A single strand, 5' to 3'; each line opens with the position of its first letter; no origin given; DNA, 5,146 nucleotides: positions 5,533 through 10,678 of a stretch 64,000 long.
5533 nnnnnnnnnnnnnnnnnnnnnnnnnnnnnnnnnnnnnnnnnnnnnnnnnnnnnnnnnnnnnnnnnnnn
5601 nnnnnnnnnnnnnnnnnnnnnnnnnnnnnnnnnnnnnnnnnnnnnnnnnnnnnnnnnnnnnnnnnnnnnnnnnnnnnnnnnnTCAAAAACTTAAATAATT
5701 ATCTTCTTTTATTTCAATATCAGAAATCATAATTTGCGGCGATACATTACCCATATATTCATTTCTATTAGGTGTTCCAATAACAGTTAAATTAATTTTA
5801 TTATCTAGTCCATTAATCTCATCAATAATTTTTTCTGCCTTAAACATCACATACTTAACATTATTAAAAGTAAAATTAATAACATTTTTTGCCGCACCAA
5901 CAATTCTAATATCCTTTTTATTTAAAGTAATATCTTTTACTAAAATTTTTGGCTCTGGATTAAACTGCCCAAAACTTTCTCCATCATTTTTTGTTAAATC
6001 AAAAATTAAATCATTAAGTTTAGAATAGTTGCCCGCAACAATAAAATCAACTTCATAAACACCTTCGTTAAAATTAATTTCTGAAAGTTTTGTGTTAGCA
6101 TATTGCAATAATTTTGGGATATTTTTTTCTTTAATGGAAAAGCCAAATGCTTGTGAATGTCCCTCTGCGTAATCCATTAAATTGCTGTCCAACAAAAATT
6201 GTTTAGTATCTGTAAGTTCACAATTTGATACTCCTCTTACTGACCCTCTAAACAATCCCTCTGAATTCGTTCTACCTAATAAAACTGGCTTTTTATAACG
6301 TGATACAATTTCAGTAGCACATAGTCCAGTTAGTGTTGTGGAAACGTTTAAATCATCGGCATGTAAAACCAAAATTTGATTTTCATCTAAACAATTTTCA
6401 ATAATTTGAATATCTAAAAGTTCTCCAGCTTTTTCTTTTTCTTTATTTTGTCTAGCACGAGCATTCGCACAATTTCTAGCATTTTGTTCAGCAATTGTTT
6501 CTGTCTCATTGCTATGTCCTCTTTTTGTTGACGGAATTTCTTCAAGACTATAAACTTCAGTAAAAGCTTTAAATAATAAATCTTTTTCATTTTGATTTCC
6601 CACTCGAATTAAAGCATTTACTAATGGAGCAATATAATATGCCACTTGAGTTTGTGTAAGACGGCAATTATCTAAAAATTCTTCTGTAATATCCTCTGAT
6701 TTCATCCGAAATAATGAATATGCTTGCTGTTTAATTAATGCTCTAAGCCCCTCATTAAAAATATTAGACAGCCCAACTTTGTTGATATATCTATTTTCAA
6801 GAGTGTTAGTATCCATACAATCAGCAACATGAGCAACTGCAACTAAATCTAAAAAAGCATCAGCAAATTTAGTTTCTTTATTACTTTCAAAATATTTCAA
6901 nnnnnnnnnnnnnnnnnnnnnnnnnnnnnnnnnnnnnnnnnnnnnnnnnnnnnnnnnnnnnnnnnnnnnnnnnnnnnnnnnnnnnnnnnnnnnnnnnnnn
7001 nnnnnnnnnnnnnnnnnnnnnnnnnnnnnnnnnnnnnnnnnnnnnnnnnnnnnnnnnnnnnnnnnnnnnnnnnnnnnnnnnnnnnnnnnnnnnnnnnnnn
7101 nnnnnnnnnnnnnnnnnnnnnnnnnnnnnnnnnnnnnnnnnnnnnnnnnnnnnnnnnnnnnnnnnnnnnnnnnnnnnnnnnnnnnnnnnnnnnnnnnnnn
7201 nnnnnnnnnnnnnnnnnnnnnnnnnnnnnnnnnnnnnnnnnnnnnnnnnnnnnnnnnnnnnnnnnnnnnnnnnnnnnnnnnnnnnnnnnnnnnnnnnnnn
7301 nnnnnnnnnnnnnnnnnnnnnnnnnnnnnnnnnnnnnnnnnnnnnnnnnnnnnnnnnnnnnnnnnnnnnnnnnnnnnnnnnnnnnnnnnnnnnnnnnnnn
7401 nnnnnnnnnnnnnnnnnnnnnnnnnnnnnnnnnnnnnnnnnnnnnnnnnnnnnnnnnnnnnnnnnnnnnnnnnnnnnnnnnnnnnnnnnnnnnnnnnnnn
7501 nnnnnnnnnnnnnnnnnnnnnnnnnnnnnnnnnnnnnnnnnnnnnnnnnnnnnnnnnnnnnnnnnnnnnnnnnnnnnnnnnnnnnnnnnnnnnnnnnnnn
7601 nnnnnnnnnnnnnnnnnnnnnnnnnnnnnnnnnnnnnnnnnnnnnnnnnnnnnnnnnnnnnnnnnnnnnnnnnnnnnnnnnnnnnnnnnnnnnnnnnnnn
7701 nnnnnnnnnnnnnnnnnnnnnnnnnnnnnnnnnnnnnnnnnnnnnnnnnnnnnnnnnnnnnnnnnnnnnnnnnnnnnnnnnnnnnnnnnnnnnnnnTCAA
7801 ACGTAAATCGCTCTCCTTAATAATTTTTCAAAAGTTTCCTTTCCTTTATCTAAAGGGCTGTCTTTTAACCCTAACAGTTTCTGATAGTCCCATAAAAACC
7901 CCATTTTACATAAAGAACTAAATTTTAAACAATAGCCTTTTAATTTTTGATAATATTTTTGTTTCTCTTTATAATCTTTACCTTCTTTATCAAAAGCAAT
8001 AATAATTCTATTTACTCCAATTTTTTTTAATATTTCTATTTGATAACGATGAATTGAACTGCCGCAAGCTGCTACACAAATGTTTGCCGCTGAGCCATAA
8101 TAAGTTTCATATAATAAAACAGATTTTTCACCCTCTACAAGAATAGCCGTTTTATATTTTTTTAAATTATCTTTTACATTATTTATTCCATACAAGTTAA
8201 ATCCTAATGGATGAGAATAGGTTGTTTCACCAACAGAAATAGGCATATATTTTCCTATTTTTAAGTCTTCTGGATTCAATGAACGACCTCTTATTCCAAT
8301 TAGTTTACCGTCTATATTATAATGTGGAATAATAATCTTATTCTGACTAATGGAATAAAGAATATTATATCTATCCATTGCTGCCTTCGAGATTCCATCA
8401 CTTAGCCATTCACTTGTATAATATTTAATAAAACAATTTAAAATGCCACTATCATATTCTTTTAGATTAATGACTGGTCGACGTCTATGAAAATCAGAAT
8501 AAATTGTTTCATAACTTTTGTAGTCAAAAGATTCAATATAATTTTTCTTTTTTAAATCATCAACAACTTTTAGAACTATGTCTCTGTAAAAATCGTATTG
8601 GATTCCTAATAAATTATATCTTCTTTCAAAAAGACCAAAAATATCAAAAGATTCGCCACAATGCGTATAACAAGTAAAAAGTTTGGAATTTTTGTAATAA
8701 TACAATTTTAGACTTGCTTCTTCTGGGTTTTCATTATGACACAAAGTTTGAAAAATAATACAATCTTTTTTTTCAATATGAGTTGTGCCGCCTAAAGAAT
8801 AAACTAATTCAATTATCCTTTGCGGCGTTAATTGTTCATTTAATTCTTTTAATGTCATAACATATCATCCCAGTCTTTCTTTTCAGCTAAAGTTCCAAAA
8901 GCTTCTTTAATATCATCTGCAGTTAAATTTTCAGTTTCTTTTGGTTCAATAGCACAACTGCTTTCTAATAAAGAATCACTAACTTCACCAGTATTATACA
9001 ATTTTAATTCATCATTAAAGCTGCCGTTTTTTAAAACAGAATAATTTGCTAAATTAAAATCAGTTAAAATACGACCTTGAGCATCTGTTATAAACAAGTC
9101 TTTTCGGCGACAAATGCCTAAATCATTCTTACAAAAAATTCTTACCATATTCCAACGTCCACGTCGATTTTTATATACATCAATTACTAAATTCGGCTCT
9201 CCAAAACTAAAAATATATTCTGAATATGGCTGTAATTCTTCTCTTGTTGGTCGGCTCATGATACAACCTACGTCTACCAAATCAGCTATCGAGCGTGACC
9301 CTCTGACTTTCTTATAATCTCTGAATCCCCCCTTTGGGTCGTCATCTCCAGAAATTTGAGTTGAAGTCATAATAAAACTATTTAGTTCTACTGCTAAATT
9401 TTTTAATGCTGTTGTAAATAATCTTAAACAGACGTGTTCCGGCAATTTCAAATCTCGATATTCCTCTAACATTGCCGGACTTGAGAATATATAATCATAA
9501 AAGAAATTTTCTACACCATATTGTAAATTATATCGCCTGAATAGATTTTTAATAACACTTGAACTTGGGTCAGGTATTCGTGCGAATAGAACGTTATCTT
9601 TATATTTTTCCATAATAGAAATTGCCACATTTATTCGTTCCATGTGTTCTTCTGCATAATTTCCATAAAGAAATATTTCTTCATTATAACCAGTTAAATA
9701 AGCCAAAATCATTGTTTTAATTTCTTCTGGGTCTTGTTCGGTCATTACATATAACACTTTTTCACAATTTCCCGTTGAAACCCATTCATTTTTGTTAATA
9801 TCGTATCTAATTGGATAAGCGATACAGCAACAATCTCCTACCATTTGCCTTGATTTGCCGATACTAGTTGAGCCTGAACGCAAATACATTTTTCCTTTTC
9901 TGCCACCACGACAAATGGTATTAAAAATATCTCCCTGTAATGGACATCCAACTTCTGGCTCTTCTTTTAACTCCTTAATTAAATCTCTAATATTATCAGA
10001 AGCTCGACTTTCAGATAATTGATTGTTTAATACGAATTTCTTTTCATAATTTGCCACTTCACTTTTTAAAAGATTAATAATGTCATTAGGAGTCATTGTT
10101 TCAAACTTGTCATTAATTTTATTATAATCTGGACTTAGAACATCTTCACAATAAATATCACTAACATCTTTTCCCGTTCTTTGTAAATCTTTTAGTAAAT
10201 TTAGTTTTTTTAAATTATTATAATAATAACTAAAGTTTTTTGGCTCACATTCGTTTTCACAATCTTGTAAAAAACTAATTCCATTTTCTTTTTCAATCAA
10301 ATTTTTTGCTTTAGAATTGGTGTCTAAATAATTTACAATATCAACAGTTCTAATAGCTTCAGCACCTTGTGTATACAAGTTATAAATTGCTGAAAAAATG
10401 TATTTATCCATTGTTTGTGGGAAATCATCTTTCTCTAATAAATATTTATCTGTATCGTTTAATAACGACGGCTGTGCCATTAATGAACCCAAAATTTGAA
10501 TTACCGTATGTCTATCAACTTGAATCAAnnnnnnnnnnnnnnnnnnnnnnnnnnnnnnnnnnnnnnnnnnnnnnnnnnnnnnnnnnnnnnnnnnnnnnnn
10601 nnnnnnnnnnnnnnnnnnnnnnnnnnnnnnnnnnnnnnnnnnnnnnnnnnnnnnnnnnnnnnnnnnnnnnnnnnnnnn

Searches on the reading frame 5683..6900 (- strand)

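Call 90: search_protein_families(library=phrogs, proteins=[window:5683-6900:-], max_evalue=0.00001)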
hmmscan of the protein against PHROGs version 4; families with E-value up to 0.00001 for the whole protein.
window:5683-6900:- (405 aa): 1 family
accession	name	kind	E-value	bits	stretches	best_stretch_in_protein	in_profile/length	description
phrog_2484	-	DNA, RNA and nucleotide metabolism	1.6e-77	262.4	1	5-400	192-561/564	RecJ-like ssDNA exonuclease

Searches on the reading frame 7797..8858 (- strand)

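Call 90: search_protein_families(library=phrogs, proteins=[window:7797-8858:-], max_evalue=0.00001)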
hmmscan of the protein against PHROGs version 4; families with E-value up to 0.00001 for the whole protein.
window:7797-8858:- (353 aa): 4 families
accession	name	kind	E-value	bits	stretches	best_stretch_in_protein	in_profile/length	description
phrog_47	-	DNA, RNA and nucleotide metabolism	2.9e-43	149.5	1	10-352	26-335/947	DNA primase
phrog_33561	-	unknown function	4.3e-10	40.9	1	257-347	10-106/139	-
phrog_6444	-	DNA, RNA and nucleotide metabolism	1.3e-06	28.5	1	171-290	200-310/577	DNA primase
phrog_239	-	DNA, RNA and nucleotide metabolism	3.2e-06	27.4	1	148-290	115-259/801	DNA primase/helicase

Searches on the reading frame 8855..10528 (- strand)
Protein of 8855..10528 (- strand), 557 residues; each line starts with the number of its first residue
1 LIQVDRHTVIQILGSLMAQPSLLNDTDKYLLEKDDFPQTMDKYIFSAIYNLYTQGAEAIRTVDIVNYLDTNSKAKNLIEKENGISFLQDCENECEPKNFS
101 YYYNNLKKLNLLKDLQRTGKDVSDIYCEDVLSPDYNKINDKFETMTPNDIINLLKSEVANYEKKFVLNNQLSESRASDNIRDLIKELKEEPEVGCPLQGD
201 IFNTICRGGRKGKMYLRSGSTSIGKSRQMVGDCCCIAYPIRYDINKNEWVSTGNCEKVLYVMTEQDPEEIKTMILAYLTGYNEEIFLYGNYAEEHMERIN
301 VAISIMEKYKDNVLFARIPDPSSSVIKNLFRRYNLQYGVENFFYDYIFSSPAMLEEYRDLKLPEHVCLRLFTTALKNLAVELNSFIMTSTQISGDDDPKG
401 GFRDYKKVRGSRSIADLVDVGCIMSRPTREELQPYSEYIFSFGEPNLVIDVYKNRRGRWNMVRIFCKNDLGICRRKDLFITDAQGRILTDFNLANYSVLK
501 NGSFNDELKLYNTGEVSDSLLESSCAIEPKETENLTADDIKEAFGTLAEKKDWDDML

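Call 90: search_protein_families(library=phrogs, proteins=[window:8855-10528:-], max_evalue=0.00001)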
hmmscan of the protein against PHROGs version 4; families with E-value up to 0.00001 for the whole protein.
window:8855-10528:- (557 aa): 2 families
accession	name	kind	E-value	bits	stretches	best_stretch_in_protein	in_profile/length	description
phrog_19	-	DNA, RNA and nucleotide metabolism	1.1e-42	147.8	1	10-488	165-589/621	DnaB-like replicative helicase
phrog_239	-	DNA, RNA and nucleotide metabolism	4.3e-11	43.5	1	164-458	314-578/801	DNA primase/helicase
